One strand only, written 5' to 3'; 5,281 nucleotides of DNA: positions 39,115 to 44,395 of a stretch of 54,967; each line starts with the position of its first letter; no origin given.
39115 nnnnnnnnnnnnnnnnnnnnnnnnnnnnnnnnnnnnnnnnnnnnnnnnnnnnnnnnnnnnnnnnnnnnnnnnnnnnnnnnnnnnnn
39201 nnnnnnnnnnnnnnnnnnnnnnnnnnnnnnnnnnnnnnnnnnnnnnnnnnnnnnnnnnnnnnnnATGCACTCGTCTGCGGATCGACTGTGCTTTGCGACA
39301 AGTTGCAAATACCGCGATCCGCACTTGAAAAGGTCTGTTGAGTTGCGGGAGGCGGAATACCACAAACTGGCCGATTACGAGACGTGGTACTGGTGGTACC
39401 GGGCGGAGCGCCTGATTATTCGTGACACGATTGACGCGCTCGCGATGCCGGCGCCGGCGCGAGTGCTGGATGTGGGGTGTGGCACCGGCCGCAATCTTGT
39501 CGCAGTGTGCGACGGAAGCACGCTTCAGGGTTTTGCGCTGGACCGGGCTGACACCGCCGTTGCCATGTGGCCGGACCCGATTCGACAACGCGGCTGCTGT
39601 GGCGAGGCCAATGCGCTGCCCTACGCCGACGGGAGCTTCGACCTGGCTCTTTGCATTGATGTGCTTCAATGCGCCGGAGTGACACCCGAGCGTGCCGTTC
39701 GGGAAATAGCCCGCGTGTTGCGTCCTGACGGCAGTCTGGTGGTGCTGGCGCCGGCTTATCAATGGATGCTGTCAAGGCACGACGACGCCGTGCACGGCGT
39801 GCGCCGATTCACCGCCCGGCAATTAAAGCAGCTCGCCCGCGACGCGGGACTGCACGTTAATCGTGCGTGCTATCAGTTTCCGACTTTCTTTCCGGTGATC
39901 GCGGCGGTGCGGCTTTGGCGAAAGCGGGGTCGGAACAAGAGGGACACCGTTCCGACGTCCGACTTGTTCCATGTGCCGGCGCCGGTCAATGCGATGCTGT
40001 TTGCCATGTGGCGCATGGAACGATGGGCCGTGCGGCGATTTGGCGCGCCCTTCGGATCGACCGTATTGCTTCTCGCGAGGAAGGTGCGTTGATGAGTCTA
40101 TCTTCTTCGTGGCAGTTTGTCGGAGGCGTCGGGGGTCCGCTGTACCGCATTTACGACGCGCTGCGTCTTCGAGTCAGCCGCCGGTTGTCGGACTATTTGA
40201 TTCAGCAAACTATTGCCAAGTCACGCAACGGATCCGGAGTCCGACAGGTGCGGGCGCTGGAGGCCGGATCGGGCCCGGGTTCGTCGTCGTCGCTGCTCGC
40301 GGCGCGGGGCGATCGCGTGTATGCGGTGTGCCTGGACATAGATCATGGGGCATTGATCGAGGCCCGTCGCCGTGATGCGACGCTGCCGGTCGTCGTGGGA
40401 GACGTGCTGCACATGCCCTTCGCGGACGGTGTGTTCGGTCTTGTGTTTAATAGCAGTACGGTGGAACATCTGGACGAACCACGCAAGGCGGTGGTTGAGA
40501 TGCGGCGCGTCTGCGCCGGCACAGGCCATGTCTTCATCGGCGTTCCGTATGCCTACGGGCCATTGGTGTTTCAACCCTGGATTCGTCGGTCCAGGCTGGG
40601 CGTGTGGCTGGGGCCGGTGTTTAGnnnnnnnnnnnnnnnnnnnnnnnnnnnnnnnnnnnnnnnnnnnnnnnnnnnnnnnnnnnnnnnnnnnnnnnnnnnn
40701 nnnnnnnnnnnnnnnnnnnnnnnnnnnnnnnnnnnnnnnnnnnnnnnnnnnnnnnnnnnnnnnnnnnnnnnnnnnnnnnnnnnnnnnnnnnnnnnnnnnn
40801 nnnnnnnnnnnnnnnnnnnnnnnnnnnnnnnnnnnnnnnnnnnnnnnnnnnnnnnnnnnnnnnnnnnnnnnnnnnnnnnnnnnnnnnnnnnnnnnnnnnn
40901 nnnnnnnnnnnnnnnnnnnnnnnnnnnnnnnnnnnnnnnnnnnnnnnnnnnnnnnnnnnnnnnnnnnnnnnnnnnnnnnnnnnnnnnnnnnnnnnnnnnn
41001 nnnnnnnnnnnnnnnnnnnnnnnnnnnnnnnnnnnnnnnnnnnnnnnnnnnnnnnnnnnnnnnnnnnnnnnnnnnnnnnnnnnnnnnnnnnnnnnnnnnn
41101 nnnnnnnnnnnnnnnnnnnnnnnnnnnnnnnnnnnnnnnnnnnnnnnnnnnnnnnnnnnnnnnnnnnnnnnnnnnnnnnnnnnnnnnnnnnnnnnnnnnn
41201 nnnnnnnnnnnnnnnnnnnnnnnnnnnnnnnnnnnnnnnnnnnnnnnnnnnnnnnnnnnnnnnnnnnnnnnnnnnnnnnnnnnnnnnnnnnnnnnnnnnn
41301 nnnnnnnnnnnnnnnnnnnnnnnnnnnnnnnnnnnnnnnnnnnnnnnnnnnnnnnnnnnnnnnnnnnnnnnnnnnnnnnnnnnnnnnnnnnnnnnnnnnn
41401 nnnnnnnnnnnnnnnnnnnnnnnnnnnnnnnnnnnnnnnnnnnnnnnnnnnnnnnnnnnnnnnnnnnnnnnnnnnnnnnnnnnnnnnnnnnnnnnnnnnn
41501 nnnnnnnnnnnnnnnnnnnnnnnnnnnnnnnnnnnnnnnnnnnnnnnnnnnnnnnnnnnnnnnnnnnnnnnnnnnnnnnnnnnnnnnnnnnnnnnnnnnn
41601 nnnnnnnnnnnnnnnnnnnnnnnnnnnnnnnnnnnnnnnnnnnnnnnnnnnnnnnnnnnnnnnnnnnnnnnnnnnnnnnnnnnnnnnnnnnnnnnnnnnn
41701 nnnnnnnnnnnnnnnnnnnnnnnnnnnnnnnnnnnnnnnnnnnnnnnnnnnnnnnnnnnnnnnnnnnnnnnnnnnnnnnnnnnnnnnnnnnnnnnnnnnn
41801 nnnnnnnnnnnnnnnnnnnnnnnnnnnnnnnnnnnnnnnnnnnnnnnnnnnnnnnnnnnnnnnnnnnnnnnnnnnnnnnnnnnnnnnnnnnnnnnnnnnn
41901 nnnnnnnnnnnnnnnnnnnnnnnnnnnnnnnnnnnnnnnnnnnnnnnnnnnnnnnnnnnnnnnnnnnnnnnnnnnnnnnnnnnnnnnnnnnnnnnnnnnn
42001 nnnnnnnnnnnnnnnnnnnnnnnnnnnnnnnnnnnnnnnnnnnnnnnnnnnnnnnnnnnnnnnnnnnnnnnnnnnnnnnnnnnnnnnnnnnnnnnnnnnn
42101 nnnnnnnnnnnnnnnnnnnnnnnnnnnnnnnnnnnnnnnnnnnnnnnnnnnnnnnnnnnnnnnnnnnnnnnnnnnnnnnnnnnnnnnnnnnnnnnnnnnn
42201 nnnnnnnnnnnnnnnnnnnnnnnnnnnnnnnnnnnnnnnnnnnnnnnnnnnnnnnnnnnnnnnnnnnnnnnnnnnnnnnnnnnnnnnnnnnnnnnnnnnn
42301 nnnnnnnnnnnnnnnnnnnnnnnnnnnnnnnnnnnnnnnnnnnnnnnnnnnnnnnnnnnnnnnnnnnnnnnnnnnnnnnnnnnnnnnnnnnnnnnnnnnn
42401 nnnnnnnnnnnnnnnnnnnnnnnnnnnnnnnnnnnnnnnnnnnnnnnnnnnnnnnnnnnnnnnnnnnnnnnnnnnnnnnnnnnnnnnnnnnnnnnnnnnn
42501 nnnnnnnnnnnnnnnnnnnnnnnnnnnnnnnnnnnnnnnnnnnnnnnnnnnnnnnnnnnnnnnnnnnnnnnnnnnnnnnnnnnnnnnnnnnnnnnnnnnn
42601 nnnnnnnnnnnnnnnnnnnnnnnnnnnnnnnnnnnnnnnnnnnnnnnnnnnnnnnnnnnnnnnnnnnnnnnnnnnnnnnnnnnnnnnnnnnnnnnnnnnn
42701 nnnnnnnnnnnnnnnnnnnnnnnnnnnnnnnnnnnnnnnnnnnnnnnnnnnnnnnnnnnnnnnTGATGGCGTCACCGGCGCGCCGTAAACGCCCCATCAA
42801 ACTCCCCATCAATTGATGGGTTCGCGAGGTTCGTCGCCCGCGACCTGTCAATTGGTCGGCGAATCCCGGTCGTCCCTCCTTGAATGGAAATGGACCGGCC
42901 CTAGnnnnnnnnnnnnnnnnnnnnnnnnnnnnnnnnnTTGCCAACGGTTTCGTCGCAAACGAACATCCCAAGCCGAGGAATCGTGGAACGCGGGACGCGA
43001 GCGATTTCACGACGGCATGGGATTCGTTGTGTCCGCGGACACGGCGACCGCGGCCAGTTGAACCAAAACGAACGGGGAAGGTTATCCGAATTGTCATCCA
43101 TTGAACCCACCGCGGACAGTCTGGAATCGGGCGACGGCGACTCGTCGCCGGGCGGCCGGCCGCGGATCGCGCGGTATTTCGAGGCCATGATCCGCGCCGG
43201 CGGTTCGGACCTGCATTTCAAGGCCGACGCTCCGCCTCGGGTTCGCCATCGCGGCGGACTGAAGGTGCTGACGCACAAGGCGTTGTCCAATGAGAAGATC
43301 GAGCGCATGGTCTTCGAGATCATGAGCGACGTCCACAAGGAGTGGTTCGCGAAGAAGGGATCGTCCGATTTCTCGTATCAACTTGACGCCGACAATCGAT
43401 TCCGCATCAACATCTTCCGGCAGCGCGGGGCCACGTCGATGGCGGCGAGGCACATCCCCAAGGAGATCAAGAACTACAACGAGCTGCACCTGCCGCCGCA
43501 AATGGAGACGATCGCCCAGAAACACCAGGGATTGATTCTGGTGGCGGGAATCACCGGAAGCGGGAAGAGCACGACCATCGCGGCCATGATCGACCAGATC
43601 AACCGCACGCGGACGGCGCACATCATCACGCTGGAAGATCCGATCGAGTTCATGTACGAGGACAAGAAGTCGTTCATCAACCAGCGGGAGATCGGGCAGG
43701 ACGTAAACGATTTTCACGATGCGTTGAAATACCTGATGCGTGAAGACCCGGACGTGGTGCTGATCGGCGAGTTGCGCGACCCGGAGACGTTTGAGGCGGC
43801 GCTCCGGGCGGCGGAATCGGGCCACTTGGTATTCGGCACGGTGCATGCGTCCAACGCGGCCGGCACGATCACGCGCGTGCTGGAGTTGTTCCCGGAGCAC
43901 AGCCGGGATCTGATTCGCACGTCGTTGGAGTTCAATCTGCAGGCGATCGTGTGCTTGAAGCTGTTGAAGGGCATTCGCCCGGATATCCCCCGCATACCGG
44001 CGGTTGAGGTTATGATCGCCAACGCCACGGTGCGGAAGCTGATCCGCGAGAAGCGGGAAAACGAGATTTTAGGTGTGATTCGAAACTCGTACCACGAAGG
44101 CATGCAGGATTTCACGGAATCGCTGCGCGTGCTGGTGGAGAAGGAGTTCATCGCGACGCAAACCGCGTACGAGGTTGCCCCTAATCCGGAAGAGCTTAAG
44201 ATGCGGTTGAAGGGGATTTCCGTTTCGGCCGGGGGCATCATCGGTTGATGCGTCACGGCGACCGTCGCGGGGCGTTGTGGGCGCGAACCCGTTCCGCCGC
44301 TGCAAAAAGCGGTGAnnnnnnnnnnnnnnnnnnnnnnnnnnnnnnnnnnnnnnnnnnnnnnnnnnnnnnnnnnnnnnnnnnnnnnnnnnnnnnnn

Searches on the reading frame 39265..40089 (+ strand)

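Call 64: search_protein_families(library=pfam, proteins=[window:39265-40089:+], max_evalue=0.001)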
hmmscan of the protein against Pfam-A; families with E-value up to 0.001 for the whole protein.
window:39265-40089:+ (275 aa): 8 families
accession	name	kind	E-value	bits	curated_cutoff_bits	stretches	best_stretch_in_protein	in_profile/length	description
PF08241.18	Methyltransf_11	-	5.8e-18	65.8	21.2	1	68-160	1-95/95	Methyltransferase domain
PF13489.12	Methyltransf_23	-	1.2e-13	51.6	27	1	46-198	4-161/164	Methyltransferase domain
PF13649.12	Methyltransf_25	-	5e-13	50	27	1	67-156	1-97/97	Methyltransferase domain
PF13847.12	Methyltransf_31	-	1.3e-10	41.6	27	1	66-164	6-113/145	Methyltransferase domain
PF08242.18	Methyltransf_12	-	1.7e-08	35.5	30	1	68-158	1-98/98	Methyltransferase domain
PF01209.24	Ubie_methyltran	-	0.00016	21.5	20.1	0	55-162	39-153/233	ubiE/COQ5 methyltransferase family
PF05148.21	Methyltransf_8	-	0.00024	21.5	27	1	32-160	44-156/219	Hypothetical methyltransferase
PF07021.18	MetW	-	0.00084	19.5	21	0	61-152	11-102/193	Methionine biosynthesis protein MetW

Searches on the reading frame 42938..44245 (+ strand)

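Call 42: search_protein_families(library=pfam, proteins=[window:42938-44245:+], max_evalue=0.001)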
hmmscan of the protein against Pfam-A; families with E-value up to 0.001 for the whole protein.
window:42938-44245:+ (436 aa): 4 families
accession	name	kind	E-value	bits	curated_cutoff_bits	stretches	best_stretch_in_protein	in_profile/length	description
PF00437.27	T2SSE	-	2.7e-42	145.2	24.9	1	78-343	13-278/370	Type II/IV secretion system protein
PF06414.18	Zeta_toxin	-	0.00028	20.8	22.3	1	193-296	12-122/199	Zeta toxin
PF01935.23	DUF87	-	0.00047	20.7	23.2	0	200-230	26-56/220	Helicase HerA, central domain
PF13401.12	AAA_22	-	0.00059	20.6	27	0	195-230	3-39/130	AAA domain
